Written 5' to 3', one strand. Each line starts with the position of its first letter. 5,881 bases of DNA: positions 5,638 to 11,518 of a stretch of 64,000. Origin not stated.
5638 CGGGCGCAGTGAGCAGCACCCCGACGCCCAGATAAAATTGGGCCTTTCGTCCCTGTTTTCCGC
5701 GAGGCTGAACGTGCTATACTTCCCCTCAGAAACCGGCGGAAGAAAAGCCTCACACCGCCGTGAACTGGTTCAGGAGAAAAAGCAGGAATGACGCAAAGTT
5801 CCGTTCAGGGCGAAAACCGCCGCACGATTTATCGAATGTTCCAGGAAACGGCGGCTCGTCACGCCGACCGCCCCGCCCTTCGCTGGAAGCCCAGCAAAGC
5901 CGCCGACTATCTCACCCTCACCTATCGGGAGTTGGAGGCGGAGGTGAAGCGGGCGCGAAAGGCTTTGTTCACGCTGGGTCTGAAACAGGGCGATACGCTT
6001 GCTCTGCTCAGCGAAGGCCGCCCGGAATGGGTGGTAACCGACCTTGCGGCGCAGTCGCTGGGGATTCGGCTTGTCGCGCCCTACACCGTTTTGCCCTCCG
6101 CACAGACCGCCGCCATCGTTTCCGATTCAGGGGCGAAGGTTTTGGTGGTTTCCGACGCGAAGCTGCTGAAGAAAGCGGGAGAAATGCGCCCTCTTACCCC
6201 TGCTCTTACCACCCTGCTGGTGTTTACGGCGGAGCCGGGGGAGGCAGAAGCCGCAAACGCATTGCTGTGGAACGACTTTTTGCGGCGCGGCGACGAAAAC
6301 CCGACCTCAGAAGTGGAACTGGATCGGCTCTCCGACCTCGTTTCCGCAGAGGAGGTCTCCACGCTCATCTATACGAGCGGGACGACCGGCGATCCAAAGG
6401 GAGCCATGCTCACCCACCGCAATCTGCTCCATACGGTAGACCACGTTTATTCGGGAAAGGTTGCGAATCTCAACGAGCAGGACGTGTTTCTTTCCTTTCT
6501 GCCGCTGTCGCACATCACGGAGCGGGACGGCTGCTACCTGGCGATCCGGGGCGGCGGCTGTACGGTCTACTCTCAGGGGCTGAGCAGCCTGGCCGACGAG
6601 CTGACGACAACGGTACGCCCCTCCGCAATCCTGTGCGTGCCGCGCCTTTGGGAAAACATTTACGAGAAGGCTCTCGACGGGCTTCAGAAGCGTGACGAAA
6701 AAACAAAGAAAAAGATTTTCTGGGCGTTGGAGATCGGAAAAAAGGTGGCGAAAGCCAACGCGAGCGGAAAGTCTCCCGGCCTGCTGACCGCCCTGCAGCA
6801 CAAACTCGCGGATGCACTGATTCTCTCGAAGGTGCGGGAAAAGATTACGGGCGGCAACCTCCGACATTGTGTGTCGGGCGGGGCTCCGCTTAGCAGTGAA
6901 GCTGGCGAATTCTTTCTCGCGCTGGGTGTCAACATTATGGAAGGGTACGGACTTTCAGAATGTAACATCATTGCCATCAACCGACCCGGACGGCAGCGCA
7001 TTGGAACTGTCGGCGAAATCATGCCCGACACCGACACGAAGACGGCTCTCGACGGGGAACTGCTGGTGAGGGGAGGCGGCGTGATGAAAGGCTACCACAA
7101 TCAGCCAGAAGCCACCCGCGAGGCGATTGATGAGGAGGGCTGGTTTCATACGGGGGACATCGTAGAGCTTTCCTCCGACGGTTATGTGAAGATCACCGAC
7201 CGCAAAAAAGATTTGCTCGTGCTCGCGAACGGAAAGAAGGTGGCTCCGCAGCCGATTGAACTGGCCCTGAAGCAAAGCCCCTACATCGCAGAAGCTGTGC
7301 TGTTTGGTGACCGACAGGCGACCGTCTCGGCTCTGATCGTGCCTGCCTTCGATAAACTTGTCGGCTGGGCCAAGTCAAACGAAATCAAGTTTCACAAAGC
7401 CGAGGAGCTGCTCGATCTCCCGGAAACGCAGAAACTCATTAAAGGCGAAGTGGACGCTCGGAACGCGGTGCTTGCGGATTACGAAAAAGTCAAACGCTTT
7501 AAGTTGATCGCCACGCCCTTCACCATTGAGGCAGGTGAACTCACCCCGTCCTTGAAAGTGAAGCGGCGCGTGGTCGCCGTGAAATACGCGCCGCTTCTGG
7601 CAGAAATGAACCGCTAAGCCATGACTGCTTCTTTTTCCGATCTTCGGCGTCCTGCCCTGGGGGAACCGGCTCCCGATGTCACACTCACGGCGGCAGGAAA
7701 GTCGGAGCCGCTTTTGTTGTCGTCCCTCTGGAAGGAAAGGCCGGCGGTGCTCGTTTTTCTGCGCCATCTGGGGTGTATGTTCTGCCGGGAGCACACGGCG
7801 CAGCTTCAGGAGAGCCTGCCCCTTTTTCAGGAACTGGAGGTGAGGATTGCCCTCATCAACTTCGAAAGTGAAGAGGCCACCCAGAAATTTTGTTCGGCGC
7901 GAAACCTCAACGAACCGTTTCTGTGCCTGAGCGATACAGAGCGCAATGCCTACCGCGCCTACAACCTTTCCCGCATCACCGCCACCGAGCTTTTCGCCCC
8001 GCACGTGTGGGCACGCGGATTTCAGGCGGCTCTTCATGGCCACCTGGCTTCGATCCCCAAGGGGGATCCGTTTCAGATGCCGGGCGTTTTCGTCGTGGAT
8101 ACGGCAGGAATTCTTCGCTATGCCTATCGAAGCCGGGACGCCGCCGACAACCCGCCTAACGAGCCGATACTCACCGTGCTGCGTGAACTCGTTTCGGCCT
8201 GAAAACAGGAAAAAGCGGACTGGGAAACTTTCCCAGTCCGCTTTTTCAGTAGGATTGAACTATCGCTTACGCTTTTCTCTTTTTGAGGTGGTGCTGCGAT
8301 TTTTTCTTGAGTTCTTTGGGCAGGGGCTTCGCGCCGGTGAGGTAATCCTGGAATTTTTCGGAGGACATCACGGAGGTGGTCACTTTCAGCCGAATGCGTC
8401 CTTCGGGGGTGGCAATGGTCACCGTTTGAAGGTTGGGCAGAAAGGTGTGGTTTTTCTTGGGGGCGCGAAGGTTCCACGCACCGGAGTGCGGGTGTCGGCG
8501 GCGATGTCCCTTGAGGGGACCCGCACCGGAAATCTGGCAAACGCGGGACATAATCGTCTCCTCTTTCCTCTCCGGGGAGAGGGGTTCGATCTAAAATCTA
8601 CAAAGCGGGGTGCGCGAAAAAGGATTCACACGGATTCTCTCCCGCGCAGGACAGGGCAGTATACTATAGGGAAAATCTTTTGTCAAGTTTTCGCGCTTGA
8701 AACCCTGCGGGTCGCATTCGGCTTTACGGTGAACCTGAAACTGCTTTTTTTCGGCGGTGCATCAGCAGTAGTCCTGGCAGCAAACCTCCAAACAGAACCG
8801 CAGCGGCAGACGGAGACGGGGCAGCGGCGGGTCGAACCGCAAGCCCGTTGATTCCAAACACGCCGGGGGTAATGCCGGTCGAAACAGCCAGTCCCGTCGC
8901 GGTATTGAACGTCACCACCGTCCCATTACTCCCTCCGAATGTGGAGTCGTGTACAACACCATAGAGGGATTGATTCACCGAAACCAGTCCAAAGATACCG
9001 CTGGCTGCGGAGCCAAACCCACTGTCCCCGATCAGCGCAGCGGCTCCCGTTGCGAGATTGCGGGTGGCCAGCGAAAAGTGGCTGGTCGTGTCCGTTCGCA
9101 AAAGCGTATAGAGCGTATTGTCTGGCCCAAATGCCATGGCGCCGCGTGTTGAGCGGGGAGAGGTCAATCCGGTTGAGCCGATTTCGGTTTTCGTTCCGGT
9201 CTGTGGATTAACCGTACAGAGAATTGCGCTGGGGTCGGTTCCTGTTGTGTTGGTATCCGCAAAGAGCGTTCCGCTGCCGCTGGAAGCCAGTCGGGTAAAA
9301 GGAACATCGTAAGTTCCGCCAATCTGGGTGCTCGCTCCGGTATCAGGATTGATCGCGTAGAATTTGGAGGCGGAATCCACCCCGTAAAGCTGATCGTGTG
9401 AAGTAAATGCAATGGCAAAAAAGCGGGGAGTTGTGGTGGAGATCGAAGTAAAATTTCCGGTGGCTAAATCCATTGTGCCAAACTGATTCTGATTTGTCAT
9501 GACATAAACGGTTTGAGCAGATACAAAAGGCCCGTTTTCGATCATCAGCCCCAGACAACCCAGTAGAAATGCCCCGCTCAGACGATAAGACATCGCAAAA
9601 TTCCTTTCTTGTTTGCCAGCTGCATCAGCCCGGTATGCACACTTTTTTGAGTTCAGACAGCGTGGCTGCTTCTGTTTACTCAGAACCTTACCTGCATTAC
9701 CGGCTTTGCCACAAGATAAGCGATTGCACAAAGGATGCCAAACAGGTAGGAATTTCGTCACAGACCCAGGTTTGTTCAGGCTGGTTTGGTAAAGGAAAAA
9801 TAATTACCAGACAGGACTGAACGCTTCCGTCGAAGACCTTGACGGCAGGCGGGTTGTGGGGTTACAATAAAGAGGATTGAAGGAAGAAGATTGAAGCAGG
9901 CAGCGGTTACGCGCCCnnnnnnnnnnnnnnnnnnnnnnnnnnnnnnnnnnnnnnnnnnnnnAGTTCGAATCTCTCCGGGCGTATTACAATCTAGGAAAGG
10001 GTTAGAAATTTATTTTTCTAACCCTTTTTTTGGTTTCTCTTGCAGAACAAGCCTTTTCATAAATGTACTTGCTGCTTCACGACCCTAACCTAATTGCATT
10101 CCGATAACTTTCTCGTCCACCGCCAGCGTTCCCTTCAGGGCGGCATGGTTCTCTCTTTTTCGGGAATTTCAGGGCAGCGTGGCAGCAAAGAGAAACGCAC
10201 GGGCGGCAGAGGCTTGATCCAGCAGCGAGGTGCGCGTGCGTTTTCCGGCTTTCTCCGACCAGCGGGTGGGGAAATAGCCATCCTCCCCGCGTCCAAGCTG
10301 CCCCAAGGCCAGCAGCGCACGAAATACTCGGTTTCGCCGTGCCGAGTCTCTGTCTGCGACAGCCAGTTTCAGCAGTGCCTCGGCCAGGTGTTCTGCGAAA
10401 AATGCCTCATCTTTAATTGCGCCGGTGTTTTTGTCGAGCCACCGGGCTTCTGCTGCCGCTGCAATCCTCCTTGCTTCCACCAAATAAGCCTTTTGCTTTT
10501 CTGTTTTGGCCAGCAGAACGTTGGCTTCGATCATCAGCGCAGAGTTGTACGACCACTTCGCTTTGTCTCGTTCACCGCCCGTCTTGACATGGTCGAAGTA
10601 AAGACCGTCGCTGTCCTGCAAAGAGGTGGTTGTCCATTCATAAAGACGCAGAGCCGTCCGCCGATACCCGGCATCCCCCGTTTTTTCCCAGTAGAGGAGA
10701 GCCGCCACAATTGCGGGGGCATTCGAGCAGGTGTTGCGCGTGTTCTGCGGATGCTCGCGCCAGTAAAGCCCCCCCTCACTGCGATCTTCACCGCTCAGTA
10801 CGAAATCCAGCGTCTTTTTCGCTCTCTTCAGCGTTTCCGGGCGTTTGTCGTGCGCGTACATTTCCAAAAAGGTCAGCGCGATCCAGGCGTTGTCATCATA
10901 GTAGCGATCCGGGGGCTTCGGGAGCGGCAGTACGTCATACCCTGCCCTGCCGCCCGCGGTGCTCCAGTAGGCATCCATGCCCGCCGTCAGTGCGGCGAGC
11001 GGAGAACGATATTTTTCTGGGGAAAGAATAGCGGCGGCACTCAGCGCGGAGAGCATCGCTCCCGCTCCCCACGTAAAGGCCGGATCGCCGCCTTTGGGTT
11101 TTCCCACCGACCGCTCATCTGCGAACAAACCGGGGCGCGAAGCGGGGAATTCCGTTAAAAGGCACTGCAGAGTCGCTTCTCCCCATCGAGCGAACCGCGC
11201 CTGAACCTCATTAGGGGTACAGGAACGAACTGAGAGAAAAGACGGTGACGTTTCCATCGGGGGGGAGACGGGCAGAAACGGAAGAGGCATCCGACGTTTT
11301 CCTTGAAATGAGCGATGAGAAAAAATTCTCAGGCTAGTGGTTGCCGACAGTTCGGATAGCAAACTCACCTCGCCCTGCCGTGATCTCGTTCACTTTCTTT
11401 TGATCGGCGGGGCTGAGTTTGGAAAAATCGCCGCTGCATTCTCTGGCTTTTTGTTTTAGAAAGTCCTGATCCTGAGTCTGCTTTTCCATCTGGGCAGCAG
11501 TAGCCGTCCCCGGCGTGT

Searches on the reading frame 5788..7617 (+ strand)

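Call 37: search_protein_families(library=pfam, proteins=[window:5788-7617:+], max_evalue=0.00001)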
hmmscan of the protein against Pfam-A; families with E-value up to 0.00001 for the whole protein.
window:5788-7617:+ (609 aa): 2 families
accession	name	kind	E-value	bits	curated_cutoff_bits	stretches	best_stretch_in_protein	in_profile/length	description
PF00501.34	AMP-binding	-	8.1e-72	242.6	29.9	1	18-437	1-384/384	AMP-binding enzyme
PF23562.2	AMP-binding_C_3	-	3.5e-11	44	20.8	1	475-603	2-115/124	AMP-binding enzyme C-terminal domain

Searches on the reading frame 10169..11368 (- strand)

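Call 37: search_protein_families(library=pfam, proteins=[window:10169-11368:-], max_evalue=0.00001)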
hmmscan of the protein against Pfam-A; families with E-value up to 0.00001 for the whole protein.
window:10169-11368:- (399 aa): 2 families
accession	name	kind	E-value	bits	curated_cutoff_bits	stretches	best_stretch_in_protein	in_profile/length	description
PF03663.20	Glyco_hydro_76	-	4.5e-30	105.8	25.9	1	95-338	31-294/366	Glycosyl hydrolase family 76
PF07470.19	Glyco_hydro_88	-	1.1e-06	28.4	26.6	0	140-252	68-169/352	Glycosyl Hydrolase Family 88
